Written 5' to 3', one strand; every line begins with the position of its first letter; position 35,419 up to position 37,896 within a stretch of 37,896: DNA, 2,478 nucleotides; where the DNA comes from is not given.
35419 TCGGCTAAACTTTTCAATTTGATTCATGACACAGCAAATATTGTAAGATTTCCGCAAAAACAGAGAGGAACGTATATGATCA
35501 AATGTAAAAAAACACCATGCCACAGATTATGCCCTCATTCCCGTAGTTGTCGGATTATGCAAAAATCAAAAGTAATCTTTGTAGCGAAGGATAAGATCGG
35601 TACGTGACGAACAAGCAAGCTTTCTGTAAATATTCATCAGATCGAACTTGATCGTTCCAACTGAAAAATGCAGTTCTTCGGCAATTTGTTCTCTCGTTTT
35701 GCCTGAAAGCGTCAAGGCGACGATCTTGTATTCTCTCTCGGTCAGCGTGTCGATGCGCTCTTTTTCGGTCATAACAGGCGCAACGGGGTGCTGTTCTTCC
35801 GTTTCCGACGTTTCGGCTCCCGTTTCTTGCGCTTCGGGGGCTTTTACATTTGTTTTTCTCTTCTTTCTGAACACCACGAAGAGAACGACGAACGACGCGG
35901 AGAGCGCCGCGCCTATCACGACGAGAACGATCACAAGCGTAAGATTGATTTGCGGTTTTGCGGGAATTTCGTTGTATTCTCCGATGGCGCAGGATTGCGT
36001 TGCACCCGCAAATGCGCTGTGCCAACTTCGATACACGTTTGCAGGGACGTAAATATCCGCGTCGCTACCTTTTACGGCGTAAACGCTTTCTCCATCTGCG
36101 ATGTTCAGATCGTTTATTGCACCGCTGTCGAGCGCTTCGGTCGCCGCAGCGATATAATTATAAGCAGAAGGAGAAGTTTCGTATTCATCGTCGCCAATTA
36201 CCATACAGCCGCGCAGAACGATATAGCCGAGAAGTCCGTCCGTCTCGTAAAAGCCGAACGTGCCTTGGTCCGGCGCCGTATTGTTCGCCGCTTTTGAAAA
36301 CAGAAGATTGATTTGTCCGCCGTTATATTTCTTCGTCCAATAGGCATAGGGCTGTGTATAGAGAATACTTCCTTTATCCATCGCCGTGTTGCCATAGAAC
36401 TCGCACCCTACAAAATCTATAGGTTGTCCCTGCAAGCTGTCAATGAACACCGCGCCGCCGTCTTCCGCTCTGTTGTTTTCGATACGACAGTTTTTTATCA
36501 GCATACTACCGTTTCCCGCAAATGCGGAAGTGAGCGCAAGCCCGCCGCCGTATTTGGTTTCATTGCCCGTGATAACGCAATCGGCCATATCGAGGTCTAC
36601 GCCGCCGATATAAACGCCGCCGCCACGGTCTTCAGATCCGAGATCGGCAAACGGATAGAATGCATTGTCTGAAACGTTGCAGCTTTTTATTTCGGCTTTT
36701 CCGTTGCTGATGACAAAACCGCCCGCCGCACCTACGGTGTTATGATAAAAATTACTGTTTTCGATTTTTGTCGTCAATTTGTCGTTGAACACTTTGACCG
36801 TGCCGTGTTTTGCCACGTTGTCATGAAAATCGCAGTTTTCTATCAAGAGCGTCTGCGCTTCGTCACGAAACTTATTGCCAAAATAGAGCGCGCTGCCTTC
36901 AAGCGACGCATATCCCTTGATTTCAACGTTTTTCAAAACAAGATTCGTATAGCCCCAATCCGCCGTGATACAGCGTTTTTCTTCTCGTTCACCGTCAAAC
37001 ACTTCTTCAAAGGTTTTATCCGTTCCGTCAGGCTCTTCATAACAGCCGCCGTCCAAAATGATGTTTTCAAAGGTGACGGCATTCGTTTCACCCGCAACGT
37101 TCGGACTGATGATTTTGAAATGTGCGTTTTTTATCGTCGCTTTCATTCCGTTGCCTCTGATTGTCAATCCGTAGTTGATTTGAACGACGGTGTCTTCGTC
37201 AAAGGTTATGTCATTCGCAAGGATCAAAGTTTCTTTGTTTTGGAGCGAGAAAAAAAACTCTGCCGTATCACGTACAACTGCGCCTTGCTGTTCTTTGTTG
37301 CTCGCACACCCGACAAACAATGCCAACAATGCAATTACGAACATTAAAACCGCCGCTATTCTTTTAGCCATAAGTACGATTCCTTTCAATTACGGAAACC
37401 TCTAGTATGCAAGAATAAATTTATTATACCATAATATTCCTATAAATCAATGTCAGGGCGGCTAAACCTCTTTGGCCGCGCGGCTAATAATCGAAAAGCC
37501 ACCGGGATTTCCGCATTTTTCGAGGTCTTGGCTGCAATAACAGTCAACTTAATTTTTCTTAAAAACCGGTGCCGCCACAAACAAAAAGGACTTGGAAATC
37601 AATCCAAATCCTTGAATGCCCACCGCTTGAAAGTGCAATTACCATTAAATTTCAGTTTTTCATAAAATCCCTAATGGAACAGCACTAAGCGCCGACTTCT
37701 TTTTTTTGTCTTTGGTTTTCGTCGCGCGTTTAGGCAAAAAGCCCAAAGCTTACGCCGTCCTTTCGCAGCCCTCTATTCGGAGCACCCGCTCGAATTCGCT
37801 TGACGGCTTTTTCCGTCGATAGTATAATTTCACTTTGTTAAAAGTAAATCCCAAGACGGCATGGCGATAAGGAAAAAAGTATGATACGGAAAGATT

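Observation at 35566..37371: Type-I-topology, membrane-tethered LuxR/GerE regulator with an exported beta-helix sensor domain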

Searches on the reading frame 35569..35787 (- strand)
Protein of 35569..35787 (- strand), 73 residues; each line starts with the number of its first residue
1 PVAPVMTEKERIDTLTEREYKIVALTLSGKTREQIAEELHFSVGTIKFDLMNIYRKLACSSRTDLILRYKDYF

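Call 73: search_solved_structures(query=window:35569-35787:-, max_evalue=0.001, show_alignments=2)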
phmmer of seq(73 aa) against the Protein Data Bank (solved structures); distinct sequences matched with E-value up to 0.001: 21.
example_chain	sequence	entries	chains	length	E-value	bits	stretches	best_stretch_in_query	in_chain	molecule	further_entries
2krf_A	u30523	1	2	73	2e-07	34.1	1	7-70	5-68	Transcriptional regulatory protein comA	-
3ulq_B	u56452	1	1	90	3e-07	33.6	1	6-69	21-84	Transcriptional regulatory protein ComA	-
4wt0_B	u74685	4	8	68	9.7e-07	32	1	14-66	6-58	Response regulator receiver domain protein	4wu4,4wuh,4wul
4wsz_A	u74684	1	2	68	1.3e-06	31.5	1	14-66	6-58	Response regulator receiver domain protein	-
8vd6_A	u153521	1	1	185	1.5e-06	31.4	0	21-47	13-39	CAP REPEAT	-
7ve4_A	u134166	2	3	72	2.2e-06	30.9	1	10-67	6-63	DNA-binding response regulator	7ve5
2rnj_A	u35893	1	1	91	3.2e-06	30.3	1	9-67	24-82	Response regulator protein vraR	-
4ldz_A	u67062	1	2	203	4e-06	30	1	12-71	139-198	Transcriptional regulatory protein DesR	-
4gvp_A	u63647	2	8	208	1.3e-05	28.4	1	10-67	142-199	Response regulator protein vraR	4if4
7ve6_A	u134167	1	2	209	1.3e-05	28.4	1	10-67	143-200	Response regulator protein VraR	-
5hev_A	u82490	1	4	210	3.3e-05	27.1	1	13-65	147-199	Response regulator protein VraR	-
3qp6_A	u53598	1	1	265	6.4e-05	26.2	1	15-67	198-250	CviR transcriptional regulator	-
5f64_A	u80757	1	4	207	9.4e-05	25.7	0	5-66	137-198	Positive transcription regulator EvgA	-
3kln_A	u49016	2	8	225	0.00011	25.5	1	12-67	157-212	Transcriptional regulator, LuxR family | Transcriptional regulator VpsT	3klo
8zwn_A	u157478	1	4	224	0.00012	25.4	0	5-66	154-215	DNA-binding transcriptional activator EvgA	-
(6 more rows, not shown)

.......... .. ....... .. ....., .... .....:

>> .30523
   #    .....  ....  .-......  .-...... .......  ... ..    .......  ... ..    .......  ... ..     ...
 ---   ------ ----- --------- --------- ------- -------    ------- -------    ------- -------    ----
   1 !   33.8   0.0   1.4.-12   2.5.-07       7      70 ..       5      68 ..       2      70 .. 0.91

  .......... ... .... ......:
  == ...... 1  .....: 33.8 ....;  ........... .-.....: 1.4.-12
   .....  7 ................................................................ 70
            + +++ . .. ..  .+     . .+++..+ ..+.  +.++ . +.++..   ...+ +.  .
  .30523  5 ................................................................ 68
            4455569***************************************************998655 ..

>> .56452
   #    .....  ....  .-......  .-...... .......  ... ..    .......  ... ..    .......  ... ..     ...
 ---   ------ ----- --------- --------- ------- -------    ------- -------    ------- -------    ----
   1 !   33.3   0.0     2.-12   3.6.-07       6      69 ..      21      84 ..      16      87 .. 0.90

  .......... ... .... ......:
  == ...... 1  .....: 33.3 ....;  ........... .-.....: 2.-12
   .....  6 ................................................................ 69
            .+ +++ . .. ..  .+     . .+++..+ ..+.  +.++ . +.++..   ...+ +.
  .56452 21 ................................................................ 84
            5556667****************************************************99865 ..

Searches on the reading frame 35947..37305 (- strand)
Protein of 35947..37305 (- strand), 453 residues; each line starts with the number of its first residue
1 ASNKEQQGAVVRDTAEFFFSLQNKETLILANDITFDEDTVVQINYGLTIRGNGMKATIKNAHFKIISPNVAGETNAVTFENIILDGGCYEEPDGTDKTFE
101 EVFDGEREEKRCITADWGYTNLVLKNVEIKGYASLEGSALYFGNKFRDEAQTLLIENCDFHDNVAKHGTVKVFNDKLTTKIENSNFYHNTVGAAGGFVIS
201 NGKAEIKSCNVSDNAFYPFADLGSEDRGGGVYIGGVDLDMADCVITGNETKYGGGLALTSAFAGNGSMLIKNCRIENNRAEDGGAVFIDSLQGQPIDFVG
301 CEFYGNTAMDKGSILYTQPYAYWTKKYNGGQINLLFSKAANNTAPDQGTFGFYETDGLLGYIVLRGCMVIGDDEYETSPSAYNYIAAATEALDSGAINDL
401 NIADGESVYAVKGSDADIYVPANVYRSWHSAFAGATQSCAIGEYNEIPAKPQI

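Call 74: search_solved_structures(query=window:35947-37305:-, max_evalue=1)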
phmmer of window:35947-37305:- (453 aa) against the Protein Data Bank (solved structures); distinct sequences matched with E-value up to 1: 0.

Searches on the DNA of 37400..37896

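Call 63: search_rna_families(source=window, start=37400, end=37896, threshold=evalue, max_evalue=1)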
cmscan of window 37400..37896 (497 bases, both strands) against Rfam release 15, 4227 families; matches with E-value up to 1: 1.
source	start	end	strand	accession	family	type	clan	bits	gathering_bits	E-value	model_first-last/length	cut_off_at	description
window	37486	37599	+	RF00234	glmS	Cis-reg; riboswitch;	-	14.6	37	0.41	1-167/167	no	glmS glucosamine-6-phosphate activated ribozyme aptamer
